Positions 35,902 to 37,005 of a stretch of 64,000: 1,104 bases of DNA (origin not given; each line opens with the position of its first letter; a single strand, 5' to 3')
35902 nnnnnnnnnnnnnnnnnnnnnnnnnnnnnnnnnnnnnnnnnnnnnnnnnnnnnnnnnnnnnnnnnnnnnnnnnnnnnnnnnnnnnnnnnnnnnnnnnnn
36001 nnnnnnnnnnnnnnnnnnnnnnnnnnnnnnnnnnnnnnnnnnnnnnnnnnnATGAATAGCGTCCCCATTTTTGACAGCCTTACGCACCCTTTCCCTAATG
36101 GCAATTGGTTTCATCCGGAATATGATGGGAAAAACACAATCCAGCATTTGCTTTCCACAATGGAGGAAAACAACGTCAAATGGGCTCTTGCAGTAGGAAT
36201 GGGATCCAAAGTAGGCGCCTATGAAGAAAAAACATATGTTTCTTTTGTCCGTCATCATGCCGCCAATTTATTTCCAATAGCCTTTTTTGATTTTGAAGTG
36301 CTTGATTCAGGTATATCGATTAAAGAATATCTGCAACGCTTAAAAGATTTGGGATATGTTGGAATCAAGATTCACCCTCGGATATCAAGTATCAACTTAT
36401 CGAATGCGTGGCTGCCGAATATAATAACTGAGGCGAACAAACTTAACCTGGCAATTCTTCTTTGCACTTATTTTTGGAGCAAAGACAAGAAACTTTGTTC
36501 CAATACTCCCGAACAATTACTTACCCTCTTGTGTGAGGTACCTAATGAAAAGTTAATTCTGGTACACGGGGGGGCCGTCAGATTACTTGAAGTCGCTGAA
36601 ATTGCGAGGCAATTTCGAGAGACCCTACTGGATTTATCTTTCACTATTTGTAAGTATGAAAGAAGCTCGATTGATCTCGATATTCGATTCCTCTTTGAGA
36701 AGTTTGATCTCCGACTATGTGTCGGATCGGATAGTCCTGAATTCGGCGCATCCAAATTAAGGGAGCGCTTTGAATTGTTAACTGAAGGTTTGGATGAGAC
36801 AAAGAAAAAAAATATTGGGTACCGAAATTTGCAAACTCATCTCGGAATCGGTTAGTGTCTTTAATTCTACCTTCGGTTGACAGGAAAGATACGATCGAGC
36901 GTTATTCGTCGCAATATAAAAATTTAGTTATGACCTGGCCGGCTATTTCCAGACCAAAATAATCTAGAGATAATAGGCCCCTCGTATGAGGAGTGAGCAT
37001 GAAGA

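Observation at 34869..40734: Island combining WecE with ATP-grasp ligase, amidohydrolase, RraA-type aldolase and a class I aminotransferase: candidate pathway for an amino-acid-acylated 4-amino-4,6-dideoxyhexose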

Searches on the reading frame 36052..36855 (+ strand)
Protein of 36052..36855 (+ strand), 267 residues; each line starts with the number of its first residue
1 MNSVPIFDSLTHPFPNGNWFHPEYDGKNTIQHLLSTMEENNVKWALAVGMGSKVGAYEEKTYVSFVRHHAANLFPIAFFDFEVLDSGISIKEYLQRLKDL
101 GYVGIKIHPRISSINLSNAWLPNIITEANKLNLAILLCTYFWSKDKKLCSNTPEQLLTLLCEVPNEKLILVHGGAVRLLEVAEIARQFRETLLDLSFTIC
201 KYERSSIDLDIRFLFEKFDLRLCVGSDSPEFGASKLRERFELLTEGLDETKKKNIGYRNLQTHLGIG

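Call 4: search_protein_families(library=pfam, proteins=[window:36052-36855:+], max_evalue=0.01)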
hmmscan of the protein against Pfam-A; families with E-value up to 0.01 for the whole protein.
window:36052-36855:+ (267 aa): 1 family
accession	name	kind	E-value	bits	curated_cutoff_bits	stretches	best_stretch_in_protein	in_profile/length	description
PF04909.20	Amidohydro_2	-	0.00013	22.3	26.4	1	90-197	95-211/289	Amidohydrolase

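Call 5: search_protein_families(library=ncbifam, proteins=[window:36052-36855:+], max_evalue=0.01)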
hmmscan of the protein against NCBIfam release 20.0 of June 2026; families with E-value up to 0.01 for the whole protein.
window:36052-36855:+ (267 aa): 0 families

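Call 27: search_solved_structures(query=window:36052-36855:+, max_evalue=1)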
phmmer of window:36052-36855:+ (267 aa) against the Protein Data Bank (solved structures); distinct sequences matched with E-value up to 1: 5.
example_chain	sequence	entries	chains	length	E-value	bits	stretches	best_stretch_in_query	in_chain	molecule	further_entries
2cie_A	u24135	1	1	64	0.31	13.7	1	40-66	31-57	VNG1446H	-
1mog_A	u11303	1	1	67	0.34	13.6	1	40-66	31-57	Dodecin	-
2cc6_A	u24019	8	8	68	0.35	13.5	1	40-66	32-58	VNG1446H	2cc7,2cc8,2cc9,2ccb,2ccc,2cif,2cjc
4b2j_A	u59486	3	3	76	0.44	13.2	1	40-66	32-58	DODECIN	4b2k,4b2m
2vx9_A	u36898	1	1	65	0.62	12.7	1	40-66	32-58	DODECIN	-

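Call 34: search_solved_structures(query=A2, max_evalue=10, show_alignments=2)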
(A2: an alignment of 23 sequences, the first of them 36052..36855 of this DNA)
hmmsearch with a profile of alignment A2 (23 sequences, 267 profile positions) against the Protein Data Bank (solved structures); distinct sequences matched with E-value up to 10: 12.
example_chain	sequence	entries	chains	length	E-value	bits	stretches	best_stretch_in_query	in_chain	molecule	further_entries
3cjp_A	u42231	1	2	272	0.0045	19.5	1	152-197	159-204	Predicted amidohydrolase, dihydroorotase family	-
8p4y_A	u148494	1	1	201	0.039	16.4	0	222-252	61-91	Protein origami triangle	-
8yt2_A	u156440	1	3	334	0.065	15.7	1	219-266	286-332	2-amino-3-carboxymuconate 6-semialdehyde decarboxylase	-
4ifr_A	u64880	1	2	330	0.13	14.8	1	219-266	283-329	2-amino-3-carboxymuconate 6-semialdehyde decarboxylase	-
4ifk_A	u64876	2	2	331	0.13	14.7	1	219-266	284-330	2-amino-3-carboxymuconate 6-semialdehyde decarboxylase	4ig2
2hbv_A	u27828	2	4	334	0.13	14.7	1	219-266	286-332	2-amino-3-carboxymuconate 6-semialdehyde decarboxylase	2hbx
4ifk_B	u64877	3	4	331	0.13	14.7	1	219-266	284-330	2-amino-3-carboxymuconate 6-semialdehyde decarboxylase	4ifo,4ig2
4era_A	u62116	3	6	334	0.13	14.7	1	219-266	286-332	2-amino-3-carboxymuconate 6-semialdehyde decarboxylase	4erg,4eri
4epk_A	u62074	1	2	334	0.13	14.7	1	219-266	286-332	2-amino-3-carboxymuconate 6-semialdehyde decarboxylase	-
6mgt_A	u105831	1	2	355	0.15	14.5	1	219-266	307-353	2-amino-3-carboxymuconate 6-semialdehyde decarboxylase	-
6mgs_A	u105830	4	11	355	0.16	14.5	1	219-266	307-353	2-amino-3-carboxymuconate 6-semialdehyde decarboxylase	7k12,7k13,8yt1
1h6g_A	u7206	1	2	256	0.86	12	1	27-91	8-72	ALPHA-1 CATENIN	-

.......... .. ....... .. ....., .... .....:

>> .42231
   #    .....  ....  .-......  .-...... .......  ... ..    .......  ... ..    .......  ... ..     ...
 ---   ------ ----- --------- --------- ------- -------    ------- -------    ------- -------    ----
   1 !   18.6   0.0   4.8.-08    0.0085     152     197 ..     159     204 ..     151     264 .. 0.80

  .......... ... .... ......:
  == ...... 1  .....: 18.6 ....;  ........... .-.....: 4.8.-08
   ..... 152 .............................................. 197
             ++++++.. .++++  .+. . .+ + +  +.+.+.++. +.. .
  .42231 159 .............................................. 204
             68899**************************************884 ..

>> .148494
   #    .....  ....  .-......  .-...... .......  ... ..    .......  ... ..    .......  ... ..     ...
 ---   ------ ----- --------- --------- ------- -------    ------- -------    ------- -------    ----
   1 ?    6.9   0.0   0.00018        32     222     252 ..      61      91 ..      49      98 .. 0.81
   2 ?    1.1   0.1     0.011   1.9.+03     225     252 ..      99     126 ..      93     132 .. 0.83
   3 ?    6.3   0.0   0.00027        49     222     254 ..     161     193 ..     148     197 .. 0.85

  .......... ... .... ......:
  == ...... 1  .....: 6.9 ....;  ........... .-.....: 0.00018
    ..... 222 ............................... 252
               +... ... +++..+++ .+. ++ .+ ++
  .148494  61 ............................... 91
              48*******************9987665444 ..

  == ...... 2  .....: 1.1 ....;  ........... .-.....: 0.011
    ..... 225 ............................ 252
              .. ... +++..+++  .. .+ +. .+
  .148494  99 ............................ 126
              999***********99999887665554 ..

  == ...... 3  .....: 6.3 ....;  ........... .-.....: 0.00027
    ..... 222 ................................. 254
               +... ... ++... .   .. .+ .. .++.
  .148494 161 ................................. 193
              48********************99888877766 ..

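Call 53: find_homologous_proteins(query=window:36052-36855:+, max_evalue=0.00001)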
Query window:36052-36855:+ (267 aa): 409 proteins with E <= 0.00001 among 1459 candidates; the best 120 are listed.
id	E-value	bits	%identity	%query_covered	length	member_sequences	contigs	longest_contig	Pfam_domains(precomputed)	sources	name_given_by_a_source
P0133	4.7e-178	608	100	100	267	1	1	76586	-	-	-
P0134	1.2e-138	479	79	100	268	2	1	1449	-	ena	-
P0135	1.2e-134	466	76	100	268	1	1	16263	PF04909.21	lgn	-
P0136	4.3e-131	454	72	100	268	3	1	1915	PF04909.21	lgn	-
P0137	2.1e-129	449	73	100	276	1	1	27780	PF04909.21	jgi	jgi:predicted TIM-barrel fold metal-dependent hydrolase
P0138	8.2e-129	447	73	100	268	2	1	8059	PF04909.21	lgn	-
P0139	1.1e-128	446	71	100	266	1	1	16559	-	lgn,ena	-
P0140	1.7e-124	433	69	100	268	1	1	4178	PF04909.21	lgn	-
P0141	4.2e-123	428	69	99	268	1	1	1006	PF04909.21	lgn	-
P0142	6.6e-122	424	75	94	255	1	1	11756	PF04909.21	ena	-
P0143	3.4e-121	422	68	100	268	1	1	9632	PF04909.21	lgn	-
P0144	2.1e-120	419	67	100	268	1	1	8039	-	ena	-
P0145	2.1e-118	413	66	99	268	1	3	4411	-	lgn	-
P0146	3.1e-118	412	65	100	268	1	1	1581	-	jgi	-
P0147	4.4e-118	412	67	99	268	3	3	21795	PF04909.21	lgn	-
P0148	8.3e-117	407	64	100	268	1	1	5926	PF04909.21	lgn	-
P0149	3.8e-116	405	67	99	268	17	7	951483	PF04909.21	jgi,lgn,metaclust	metaclust:\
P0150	7.1e-114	398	62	100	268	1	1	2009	PF04909.21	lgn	-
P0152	1.2e-110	387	61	100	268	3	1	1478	PF04909.21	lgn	-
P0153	7.9e-110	385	61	100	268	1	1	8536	PF04909.21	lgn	-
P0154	1.4e-104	367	61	100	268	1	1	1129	PF04909.21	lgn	-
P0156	5.4e-101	356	58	100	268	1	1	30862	PF04909.21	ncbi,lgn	-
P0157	1.2e-95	338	57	100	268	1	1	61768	PF04909.21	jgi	-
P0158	6.5e-95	336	55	100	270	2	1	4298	PF04909.21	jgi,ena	-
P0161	1.4e-85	305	51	99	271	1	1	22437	PF04909.21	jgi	-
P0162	3.0e-85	304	55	99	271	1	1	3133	PF04909.21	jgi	jgi:predicted TIM-barrel fold metal-dependent hydrolase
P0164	1.6e-84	302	49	98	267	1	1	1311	PF04909.21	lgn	-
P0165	3.2e-84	301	50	100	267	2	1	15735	PF04909.21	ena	-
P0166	7.1e-84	299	53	98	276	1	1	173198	PF04909.21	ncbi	ncbi:amidohydrolase family protein [Thalassotalea montiporae]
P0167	4.1e-83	297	52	99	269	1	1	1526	PF04909.21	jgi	-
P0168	3.5e-82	294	52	97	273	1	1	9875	PF04909.21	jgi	-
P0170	1.5e-81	292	50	97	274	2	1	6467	PF04909.21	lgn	-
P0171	5.9e-81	290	51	99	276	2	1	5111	PF04909.21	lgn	-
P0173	1.5e-80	289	50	100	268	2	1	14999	PF04909.21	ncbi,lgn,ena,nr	ncbi:MAG TPA: amidohydrolase family protein [Bacteroidia bacterium]|nr:amidohydrolase family protein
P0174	2.6e-80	288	51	99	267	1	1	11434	PF04909.21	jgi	jgi:predicted TIM-barrel fold metal-dependent hydrolase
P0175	3.7e-80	287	50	100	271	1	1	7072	PF04909.21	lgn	-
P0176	4.4e-80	287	49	97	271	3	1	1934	PF04909.21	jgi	-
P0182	7.1e-79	283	52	97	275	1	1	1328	PF04909.21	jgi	jgi:predicted TIM-barrel fold metal-dependent hydrolase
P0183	1.1e-78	282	49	97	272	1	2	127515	PF04909.21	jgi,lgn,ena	-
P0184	1.3e-78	282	50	99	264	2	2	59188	PF04909.21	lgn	-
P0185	1.8e-78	282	52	97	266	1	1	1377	PF04909.21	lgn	-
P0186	2.0e-78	282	50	99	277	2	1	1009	PF04909.21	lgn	-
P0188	5.1e-77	277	51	97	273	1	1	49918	PF04909.21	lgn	-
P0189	1.0e-76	276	49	97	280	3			PF04909.21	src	-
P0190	1.0e-76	276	50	98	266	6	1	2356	PF04909.21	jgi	-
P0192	2.2e-76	275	48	100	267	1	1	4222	PF04909.21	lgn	-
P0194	3.1e-76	274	49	94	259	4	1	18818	PF04909.21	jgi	jgi:predicted TIM-barrel fold metal-dependent hydrolase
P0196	3.9e-76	274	49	97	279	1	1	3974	PF04909.21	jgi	jgi:predicted TIM-barrel fold metal-dependent hydrolase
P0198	4.4e-76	274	50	100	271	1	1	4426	PF04909.21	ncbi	-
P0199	4.9e-76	274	50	99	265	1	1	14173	PF04909.21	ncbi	-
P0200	5.0e-76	274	48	97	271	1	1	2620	PF04909.21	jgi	jgi:predicted TIM-barrel fold metal-dependent hydrolase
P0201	5.2e-76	274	46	100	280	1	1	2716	PF04909.21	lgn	-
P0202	5.3e-76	274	49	99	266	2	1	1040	PF04909.21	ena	-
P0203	6.1e-76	273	47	99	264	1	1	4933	PF04909.21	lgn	-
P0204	1.0e-75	273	47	97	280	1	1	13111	PF04909.21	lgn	-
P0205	1.6e-75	272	49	99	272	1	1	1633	PF04909.21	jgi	jgi:predicted TIM-barrel fold metal-dependent hydrolase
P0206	1.9e-75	272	50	99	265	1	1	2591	PF04909.21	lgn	-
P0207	4.2e-75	271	48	99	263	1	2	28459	PF04909.21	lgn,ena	-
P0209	4.5e-75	271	47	100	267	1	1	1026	PF04909.21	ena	-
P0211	1.5e-74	269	48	99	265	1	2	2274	PF04909.21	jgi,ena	-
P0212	2.8e-74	268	48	99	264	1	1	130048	PF04909.21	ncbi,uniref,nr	ncbi:amidohydrolase family protein [Cohnella sp. CFH 77786]|uniref:amidohydrolase family protein n=1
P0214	3.5e-74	268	49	99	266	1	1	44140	PF04909.21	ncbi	-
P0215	3.6e-74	268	49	99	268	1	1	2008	PF04909.21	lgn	-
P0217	4.8e-74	267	49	99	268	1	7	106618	PF04909.21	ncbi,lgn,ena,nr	ncbi:MAG: amidohydrolase family protein [Bacteroidales bacterium]|nr:amidohydrolase family protein [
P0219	5.1e-74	267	49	97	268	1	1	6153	PF04909.21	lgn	-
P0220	5.7e-74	267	48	99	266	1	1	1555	PF04909.21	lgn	-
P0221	5.7e-74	267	50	96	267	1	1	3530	PF04909.21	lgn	-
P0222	6.2e-74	267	49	100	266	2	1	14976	PF04909.21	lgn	-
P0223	7.2e-74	267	47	99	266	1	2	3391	PF04909.21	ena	-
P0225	9.9e-74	266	46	100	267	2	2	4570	PF04909.21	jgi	jgi:predicted TIM-barrel fold metal-dependent hydrolase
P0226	1.3e-73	266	47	97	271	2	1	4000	PF04909.21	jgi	jgi:predicted TIM-barrel fold metal-dependent hydrolase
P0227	1.4e-73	266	47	97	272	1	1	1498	PF04909.21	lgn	-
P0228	1.9e-73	265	48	99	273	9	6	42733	PF04909.21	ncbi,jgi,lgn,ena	-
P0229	2.0e-73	265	48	99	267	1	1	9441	PF04909.21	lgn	-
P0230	2.6e-73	265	50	97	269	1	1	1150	PF04909.21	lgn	-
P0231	2.7e-73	265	48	99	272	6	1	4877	PF04909.21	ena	-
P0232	3.2e-73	265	47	99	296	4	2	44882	PF04909.21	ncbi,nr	ncbi:MAG: Amidohydrolase [Bacteroidetes bacterium ADurb.Bin217]|nr:MAG: Amidohydrolase [Bacteroidete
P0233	3.3e-73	265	48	99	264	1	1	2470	PF04909.21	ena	-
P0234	5.9e-73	264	51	97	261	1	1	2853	PF04909.21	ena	-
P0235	8.6e-73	263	48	98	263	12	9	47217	PF04909.21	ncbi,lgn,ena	-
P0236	8.7e-73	263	46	100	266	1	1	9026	PF04909.21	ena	-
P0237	1.0e-72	263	49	99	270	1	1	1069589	PF04909.21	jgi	jgi:predicted TIM-barrel fold metal-dependent hydrolase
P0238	1.1e-72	263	48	100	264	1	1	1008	PF04909.21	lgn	-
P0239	1.9e-72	262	44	99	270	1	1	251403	PF04909.21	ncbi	ncbi:MAG: hypothetical protein K4571_12400 [Deltaproteobacteria bacterium]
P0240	2.2e-72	262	48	100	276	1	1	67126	PF04909.21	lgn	-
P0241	2.8e-72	261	47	97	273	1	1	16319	PF04909.21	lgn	-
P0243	4.4e-72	261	48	99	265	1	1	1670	PF04909.21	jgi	jgi:predicted TIM-barrel fold metal-dependent hydrolase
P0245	8.1e-72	260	47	97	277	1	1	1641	PF04909.21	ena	-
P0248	2.9e-71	258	48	99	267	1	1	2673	PF04909.21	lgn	-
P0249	3.1e-71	258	49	100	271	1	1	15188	PF04909.21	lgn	-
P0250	3.4e-71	258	48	100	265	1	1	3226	PF04909.21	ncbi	-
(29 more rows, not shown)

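Call 62: predict_structure(alignment_id=A5)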
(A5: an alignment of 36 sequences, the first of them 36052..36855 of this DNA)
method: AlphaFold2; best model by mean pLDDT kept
length: 267 residues; sequences in the alignment: 36
mean_pLDDT: 94.4   pTM: 0.92
mean pLDDT of the five models: 94.4, 93.8, 93.3, 93.3, 93.0
residues with pLDDT >= 90: 233; 70-90: 32; 50-70: 2; < 50: 0
segments of 3 or more residues with pLDDT < 50: none
pLDDT, mean of each block of 10 residues (from residue 1): 91 93 92 97 97 91 97 97 94 98 96 93 98 96 81 95 98 87 96 95 93 97 94 96 97 98 91
secondary structure, 60 per line:
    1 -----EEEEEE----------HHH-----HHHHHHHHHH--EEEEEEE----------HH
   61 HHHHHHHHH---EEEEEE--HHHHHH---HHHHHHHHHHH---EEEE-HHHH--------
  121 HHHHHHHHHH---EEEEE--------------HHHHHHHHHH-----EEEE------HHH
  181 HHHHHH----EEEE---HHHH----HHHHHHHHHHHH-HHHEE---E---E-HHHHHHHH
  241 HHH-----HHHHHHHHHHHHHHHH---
elements in order: E6-11 H30-39 E42-48 H59-69 E73-78 H81-86 H90-100 E104-107 H109-112 H121-130 E134-138 H153-162 E168-171 H178-186 E191-194 H198-201 H206-217 H233-243 H249-264

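Call 65: fold_search(model_id=the predicted structure, library=pdb)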
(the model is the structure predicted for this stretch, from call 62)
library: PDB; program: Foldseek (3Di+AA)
matches with E <= 10: 1639; with E <= 0.001: 134
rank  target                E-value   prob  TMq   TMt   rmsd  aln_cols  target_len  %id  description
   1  3irs_A                3.2e-11  1.00  0.79  0.76   3.5       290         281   14  CRYSTAL STRUCTURE OF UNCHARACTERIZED TIM-BARREL PROTEIN BB4693 FROM Bordetella bronchiseptica (released 2009-09-01)
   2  4ifk_A                1.7e-09  1.00  0.65  0.54   6.9       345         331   17  Arginines 51 and 239* from a Neighboring Subunit are Essential for Catalysis in a Zinc-dependent Decarboxylase (released 2013-09-18)
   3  7bpc_D                2.4e-09  1.00  0.68  0.58   5.9       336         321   12  Crystal structure of 2, 3-dihydroxybenzoic acid decarboxylase from Fusarium oxysporum in complex with 2,5-DHBA (released 2020-07-15)
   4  2hbx_A                3.1e-09  1.00  0.65  0.54   6.9       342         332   17  Crystal Structure of alpha-Amino-beta-Carboxymuconate-epsilon-Semialdehyde-Decarboxylase (ACMSD) (released 2006-09-19)
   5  4eri_A                4.2e-09  1.00  0.64  0.53   7.0       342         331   16  Evidence for a Dual Role of an Active Site Histidine in alpha-Amino-beta-Carboxymuconate-epsilon-Semialdehyde Decarbox (released 2012-08-22)
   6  2hbv_A                1.3e-08  1.00  0.61  0.51   7.2       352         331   16  Crystal Structure of alpha-Amino-beta-Carboxymuconate-epsilon-Semialdehyde-Decarboxylase (ACMSD) (released 2006-09-19)
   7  3cjp_A                1.5e-08  1.00  0.67  0.68   5.0       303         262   14  Crystal structure of an uncharacterized amidohydrolase CAC3332 from Clostridium acetobutylicum (released 2008-03-25)
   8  4mup_C                2.0e-08  1.00  0.69  0.68   4.3       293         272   13  Crystal structure of Agrobacterium tumefaciens ATU3138 (EFI target 505157), apo structure (released 2014-01-29)
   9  4era_A                2.0e-08  1.00  0.64  0.53   6.9       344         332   16  Evidence for a Dual Role of an Active Site Histidine in alpha-Amino-beta-Carboxymuconate-epsilon-Semialdehyde Decarbox (released 2012-08-22)
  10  4ifk_B                2.0e-08  1.00  0.64  0.53   7.2       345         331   16  Arginines 51 and 239* from a Neighboring Subunit are Essential for Catalysis in a Zinc-dependent Decarboxylase (released 2013-09-18)
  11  4epk_A                2.2e-08  1.00  0.67  0.56   6.5       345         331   16  Evidence for a Dual Role of an Active Site Histidine in alpha-Amino-beta-Carboxymuconate-epsilon-Semialdehyde Decarbox (released 2012-08-22)
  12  8yt2_B                2.7e-08  1.00  0.64  0.53   7.4       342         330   16  Crystal structure of ACMSD mutant W194A (released 2024-10-16)
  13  4ifr_A                3.2e-08  1.00  0.65  0.54   6.9       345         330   16  2.40 Angstroms X-ray crystal structure of R239A 2-amino-3-carboxymuconate-6-semialdehyde decarboxylase from Pseudomona (released 2013-09-18)
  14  7bpc_C                4.6e-08  1.00  0.68  0.55   5.9       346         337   12  Crystal structure of 2, 3-dihydroxybenzoic acid decarboxylase from Fusarium oxysporum in complex with 2,5-DHBA (released 2020-07-15)
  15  7bp1_D                4.6e-08  1.00  0.65  0.54   6.9       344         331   12  Crystal structure of 2, 3-dihydroxybenzoic acid decarboxylase from Fusarium oxysporum in complex with Catechol (released 2020-07-15)
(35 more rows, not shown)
